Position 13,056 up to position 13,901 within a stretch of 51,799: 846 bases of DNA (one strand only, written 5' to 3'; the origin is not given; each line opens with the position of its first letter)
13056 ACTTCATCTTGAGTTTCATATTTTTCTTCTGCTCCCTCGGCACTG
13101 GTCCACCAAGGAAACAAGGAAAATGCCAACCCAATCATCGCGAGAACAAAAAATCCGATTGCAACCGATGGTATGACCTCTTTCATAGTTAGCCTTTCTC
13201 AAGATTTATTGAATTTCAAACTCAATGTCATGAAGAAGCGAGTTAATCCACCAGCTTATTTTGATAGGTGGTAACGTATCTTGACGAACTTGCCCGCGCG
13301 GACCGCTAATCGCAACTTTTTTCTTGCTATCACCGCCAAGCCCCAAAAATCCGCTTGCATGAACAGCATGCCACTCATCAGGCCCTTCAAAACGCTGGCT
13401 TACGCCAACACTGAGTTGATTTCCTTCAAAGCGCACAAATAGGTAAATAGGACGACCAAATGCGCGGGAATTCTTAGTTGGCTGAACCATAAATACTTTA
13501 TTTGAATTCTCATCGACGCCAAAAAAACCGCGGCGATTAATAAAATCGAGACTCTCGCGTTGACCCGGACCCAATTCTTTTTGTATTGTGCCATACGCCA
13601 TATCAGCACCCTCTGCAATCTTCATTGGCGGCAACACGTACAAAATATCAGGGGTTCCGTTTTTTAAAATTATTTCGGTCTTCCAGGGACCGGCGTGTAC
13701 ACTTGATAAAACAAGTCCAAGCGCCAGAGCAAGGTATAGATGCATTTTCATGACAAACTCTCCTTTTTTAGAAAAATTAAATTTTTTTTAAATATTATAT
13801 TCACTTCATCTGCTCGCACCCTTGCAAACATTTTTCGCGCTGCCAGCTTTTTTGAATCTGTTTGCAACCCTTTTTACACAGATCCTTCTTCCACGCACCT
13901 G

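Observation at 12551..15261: Four-gene minus-strand operon of exported ORFans, three sharing a C-terminal module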

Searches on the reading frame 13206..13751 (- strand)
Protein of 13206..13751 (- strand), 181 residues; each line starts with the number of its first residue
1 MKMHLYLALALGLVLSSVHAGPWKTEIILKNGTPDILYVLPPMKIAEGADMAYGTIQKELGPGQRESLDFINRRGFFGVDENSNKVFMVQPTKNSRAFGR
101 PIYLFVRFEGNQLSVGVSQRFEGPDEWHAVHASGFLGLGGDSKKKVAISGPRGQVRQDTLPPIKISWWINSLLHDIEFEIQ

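Call 5: search_protein_families(library=pfam, proteins=[window:13206-13751:-], max_evalue=0.1)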
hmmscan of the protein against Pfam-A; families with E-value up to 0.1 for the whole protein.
window:13206-13751:- (181 aa): 2 families
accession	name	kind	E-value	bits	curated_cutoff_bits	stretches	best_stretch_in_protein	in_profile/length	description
PF20844.2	PCF11_RFEG_rpt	-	0.0079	16.9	43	1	106-154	27-74/100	Pre-mRNA cleavage complex 2 protein Pcf11, RFEGP repeat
PF25043.1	DUF7788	-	0.052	13.2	27.1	1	5-39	24-58/221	Domain of unknown function (DUF7788)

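Call 6: search_protein_families(library=ncbifam, proteins=[window:13206-13751:-], max_evalue=0.1)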
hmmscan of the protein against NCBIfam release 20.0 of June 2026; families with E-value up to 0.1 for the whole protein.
window:13206-13751:- (181 aa): 0 families

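Call 10: find_homologous_proteins(query=window:13206-13751:-, max_evalue=0.01)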
Query window:13206-13751:- (181 aa): 2 proteins with E <= 0.01 among 160 candidates.
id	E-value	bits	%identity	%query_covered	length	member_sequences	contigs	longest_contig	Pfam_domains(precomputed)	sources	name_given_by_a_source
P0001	3.7e-118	410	100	100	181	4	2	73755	-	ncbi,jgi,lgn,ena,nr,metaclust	ncbi:MAG: hypothetical protein UV79_C0003G0004 [candidate division TM6 bacterium GW2011_GWF2_43_17]|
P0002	3.8e-63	231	63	99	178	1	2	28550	-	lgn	-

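Call 11: find_encoding_contigs(protein=window:13206-13751:-, flank=10000, max_places=6)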
Protein window:13206-13751:- (181 aa): 5 contigs read that carry it; 5 places shown.
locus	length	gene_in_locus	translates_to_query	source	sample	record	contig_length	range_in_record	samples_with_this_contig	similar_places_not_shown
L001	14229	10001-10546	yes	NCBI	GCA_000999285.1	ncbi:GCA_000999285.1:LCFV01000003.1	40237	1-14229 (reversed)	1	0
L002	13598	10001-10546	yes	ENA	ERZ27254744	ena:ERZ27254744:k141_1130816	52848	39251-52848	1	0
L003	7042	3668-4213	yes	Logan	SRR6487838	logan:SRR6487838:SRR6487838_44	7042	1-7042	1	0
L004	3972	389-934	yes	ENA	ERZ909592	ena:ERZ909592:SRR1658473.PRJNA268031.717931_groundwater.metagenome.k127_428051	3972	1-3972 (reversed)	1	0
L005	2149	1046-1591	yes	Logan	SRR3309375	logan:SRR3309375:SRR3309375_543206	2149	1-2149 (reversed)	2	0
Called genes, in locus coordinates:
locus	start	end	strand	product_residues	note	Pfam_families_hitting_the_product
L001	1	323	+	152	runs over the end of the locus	PF02075:RuvC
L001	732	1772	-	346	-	PF02463:SMC_N, PF13175:AAA_15, PF13476:AAA_23, PF13555:AAA_29 (faint), PF13304:AAA_21 (weak)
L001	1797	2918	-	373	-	PF00712:DNA_pol3_beta, PF02767:DNA_pol3_beta_2, PF02768:DNA_pol3_beta_3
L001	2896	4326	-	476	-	PF00587:tRNA-synt_2b, PF03129:HGTP_anticodon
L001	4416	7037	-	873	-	PF00690:Cation_ATPase_N, PF00122:E1-E2_ATPase, PF00702:Hydrolase, PF13246:Cation_ATPase, PF00689:Cation_ATPase_C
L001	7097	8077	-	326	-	PF02899:Phage_int_SAM_1 (weak), PF13495:Phage_int_SAM_4 (faint), PF00589:Phage_integrase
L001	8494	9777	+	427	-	-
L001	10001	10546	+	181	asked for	-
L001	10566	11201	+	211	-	-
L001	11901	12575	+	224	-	-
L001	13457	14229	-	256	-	PF00892:EamA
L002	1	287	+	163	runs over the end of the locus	PF02075:RuvC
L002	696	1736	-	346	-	PF02463:SMC_N, PF13175:AAA_15, PF13476:AAA_23, PF13555:AAA_29 (faint), PF13304:AAA_21 (weak)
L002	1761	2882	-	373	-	PF00712:DNA_pol3_beta, PF02767:DNA_pol3_beta_2, PF02768:DNA_pol3_beta_3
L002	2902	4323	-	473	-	PF00587:tRNA-synt_2b, PF03129:HGTP_anticodon, PF09180:ProRS-C_1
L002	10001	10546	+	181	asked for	-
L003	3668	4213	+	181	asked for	-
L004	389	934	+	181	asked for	-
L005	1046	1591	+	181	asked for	-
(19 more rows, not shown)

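Call 12: find_encoding_contigs(protein=P0002, flank=10000, max_places=6)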
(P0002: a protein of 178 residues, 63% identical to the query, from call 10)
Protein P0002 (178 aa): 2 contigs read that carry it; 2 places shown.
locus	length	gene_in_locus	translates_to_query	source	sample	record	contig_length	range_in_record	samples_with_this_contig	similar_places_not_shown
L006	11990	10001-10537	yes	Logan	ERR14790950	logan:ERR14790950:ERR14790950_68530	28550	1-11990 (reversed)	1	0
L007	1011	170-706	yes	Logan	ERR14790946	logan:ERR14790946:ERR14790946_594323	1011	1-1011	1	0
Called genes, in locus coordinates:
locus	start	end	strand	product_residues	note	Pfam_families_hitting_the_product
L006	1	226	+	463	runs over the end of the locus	PF00772:DnaB, PF13481:AAA_25, PF03796:DnaB_C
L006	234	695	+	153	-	PF02075:RuvC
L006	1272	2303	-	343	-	PF02463:SMC_N, PF13175:AAA_15, PF13476:AAA_23, PF13304:AAA_21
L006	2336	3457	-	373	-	PF00712:DNA_pol3_beta, PF02767:DNA_pol3_beta_2, PF02768:DNA_pol3_beta_3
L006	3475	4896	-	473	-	PF00587:tRNA-synt_2b, PF03129:HGTP_anticodon, PF09180:ProRS-C_1 (weak)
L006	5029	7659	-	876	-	PF00690:Cation_ATPase_N, PF00122:E1-E2_ATPase, PF00702:Hydrolase, PF13246:Cation_ATPase, PF00689:Cation_ATPase_C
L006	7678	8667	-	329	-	PF02899:Phage_int_SAM_1, PF00589:Phage_integrase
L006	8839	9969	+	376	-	-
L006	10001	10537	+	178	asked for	-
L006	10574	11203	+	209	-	-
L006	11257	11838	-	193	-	-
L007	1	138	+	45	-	?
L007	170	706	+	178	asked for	-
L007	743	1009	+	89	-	?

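Call 31: search_solved_structures(query=A2, max_evalue=10)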
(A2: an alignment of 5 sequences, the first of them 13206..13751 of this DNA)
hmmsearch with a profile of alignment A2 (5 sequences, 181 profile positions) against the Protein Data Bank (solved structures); distinct sequences matched with E-value up to 10: 0.

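Call 37: search_protein_representatives(alignment_id=A4)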
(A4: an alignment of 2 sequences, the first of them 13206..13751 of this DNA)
Query: 2 sequences, 186 profile positions. Proteins with E-value up to 0.001 (for the whole library): 2; up to 1e-10: 1; up to 1e-30: 1. The best 2 are listed.
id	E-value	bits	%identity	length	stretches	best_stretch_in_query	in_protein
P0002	9.5e-106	367.7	-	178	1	1-186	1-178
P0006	5.7e-05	39.1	-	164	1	9-185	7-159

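Call 39: find_encoding_contigs(protein=P0006, flank=10000, max_places=4)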
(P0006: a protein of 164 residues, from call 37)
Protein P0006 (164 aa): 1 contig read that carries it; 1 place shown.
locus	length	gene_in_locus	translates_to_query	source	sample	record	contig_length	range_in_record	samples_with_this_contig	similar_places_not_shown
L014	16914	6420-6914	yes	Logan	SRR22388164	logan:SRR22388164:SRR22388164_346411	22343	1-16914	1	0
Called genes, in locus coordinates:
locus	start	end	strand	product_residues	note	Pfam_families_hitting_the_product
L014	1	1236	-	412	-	?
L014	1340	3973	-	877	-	PF00690:Cation_ATPase_N, PF08282:Hydrolase_3 (faint), PF00122:E1-E2_ATPase, PF00702:Hydrolase, PF13246:Cation_ATPase, PF00689:Cation_ATPase_C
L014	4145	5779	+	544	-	-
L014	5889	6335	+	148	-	-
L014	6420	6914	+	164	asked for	-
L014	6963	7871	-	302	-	PF00892:EamA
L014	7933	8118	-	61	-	-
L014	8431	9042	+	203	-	-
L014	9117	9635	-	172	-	PF12796:Ank_2, PF13606:Ank_3 (faint), PF13637:Ank_4, PF24521:Ank_KRIT1 (faint), PF13637:Ank_4, PF13857:Ank_5, PF12796:Ank_2, PF00023:Ank (weak)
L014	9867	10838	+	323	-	PF02899:Phage_int_SAM_1 (weak), PF13495:Phage_int_SAM_4 (weak), PF00589:Phage_integrase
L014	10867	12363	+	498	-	-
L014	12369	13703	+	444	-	-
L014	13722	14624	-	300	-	PF00149:Metallophos (weak), PF13277:YmdB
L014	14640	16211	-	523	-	PF12072:RNase_Y_N, PF00013:KH_1, PF08668:HDOD, PF01966:HD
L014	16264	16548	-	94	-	PF05164:ZapA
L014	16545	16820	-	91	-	-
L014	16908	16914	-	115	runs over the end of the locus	PF00453:Ribosomal_L20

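Call 43: find_related_loci(query=A5, collection=genome_contigs, flank=6000)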
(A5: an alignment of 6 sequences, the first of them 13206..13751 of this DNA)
Query A5 (181 aa) in genome_contigs; peptide patterns used: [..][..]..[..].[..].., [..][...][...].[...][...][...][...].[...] (x = any residue, [..] = any of these).
116 stretches matched a pattern; 2 encode a relative of the query (tblastn E <= 1e-3); 2 distinct loci.
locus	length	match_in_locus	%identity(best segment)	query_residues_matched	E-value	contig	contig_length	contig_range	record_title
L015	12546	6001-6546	83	1-181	3e-105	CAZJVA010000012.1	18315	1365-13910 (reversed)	MAG TPA_asm: uncultured Candidatus Babeliaceae bacterium isolate SRP093185_co1_12 genome assembly, contig: NODE_1942_len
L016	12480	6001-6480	28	1-181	7e-10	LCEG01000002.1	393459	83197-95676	MAG: candidate division TM6 bacterium GW2011_GWE2_42_60 UV38_C0002, whole genome shotgun sequence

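Call 55: predict_structure(alignment_id=A8)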
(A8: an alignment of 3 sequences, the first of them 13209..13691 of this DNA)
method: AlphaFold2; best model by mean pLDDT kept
length: 161 residues; sequences in the alignment: 3
mean_pLDDT: 41.8   pTM: 0.44
mean pLDDT of the five models: 41.8, 38.5, 38.1, 38.0, 37.5
residues with pLDDT >= 90: 0; 70-90: 0; 50-70: 56; < 50: 105
segments of 3 or more residues with pLDDT < 50: 24-35, 51-63, 77-79, 87-161
pLDDT, mean of each block of 10 residues (from residue 1): 52 59 42 52 61 31 54 52 50 43 26 26 30 27 25 38 32
secondary structure, 60 per line:
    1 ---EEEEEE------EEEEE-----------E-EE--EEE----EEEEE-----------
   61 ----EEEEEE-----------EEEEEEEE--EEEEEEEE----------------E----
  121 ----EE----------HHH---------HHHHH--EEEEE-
elements in order: E4-9 E16-20 E38-40 E45-49 E65-70 E82-89 E92-99 H149-153 E156-160

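Call 61: fold_search(model_id=the predicted structure, library=pdb)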
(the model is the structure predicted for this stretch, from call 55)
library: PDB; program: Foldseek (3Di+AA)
matches with E <= 10: 336; with E <= 0.001: 0
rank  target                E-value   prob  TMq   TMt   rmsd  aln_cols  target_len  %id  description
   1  6myi_B                2.9e-02  0.77  0.27  0.31  10.1       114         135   15  Pleurotus ostreatus OstreolysinA (released 2019-02-13)
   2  6myi_A                4.6e-02  0.69  0.27  0.30   9.6       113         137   14  Pleurotus ostreatus OstreolysinA (released 2019-02-13)
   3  6myj_B                9.2e-02  0.60  0.28  0.32   9.7       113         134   15  Pleurotus ostreatus OstreolysinA plus sphingomyelin (released 2019-02-13)
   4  2oxe_A                1.3e-01  0.14  0.18  0.09  14.8       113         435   12  Structure of the Human Pancreatic Lipase-related Protein 2 (released 2007-03-27)
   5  8viy                  1.4e-01  0.23  0.19  0.07  10.9       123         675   12  15-Lipoxygenase-2 V427L (released 2024-12-11)
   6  4oeb_A                1.6e-01  0.57  0.30  0.33   9.9       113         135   14  Structure of membrane binding protein pleurotolysin A from Pleurotus ostreatus (released 2015-02-18)
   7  9do6_A                1.9e-01  0.47  0.29  0.33   9.2       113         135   16  Membrane-spanning OlyA/PlyB pore complex focused refinement (released 2025-09-24)
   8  6myi_D                2.2e-01  0.41  0.28  0.31   9.3       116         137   15  Pleurotus ostreatus OstreolysinA (released 2019-02-13)
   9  6ncf_C                2.4e-01  0.13  0.16  0.05  15.6       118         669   13  The structure of Stable-5-Lipoxygenase bound to AKBA (released 2020-05-13)
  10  6myk_B                2.8e-01  0.35  0.28  0.31   9.5       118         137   14  Pleurotus ostreatus OstreolysinA mutant E69A with Bis-Tris (released 2019-02-13)
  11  6u7m_A                2.8e-01  0.07  0.12  0.07  15.7       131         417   10  Cryo-EM Structure of Helical Lipoprotein Lipase (released 2020-04-08)
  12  3v92_B                3.0e-01  0.14  0.17  0.05  15.9       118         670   13  S663A Stable-5-LOX (released 2012-05-02)
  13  3o8y_B                3.0e-01  0.12  0.16  0.05  15.8       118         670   13  Stable-5-Lipoxygenase (released 2011-01-19)
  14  1bu8                  3.0e-01  0.09  0.15  0.08  15.0       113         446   15  RAT PANCREATIC LIPASE RELATED PROTEIN 2 (released 1998-12-23)
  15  3v99_A                3.3e-01  0.12  0.15  0.06  15.6       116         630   13  S663D Stable-5-LOX in complex with Arachidonic Acid (released 2012-05-02)
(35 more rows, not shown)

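Call 74: search_protein_families(library=pfam, alignment_id=A5, max_evalue=1)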
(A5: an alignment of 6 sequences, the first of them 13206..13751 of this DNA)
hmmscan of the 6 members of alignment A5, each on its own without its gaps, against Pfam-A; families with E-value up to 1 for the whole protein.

A. member 1, window:13206-13751:- (181 aa): 2 families
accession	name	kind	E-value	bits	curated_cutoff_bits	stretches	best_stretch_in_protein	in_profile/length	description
PF20844.2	PCF11_RFEG_rpt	-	0.0079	16.9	43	1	106-154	27-74/100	Pre-mRNA cleavage complex 2 protein Pcf11, RFEGP repeat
PF25043.1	DUF7788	-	0.052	13.2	27.1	1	5-39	24-58/221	Domain of unknown function (DUF7788)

B. families by the number of members that match (of 6 scanned): 4 families
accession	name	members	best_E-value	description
PF20844.2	PCF11_RFEG_rpt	3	0.0079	Pre-mRNA cleavage complex 2 protein Pcf11, RFEGP repeat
PF25043.1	DUF7788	1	0.052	Domain of unknown function (DUF7788)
PF22032.1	Hen1_N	1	0.16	Hen1 N-terminal domain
PF05154.21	TM2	1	0.46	TM2 domain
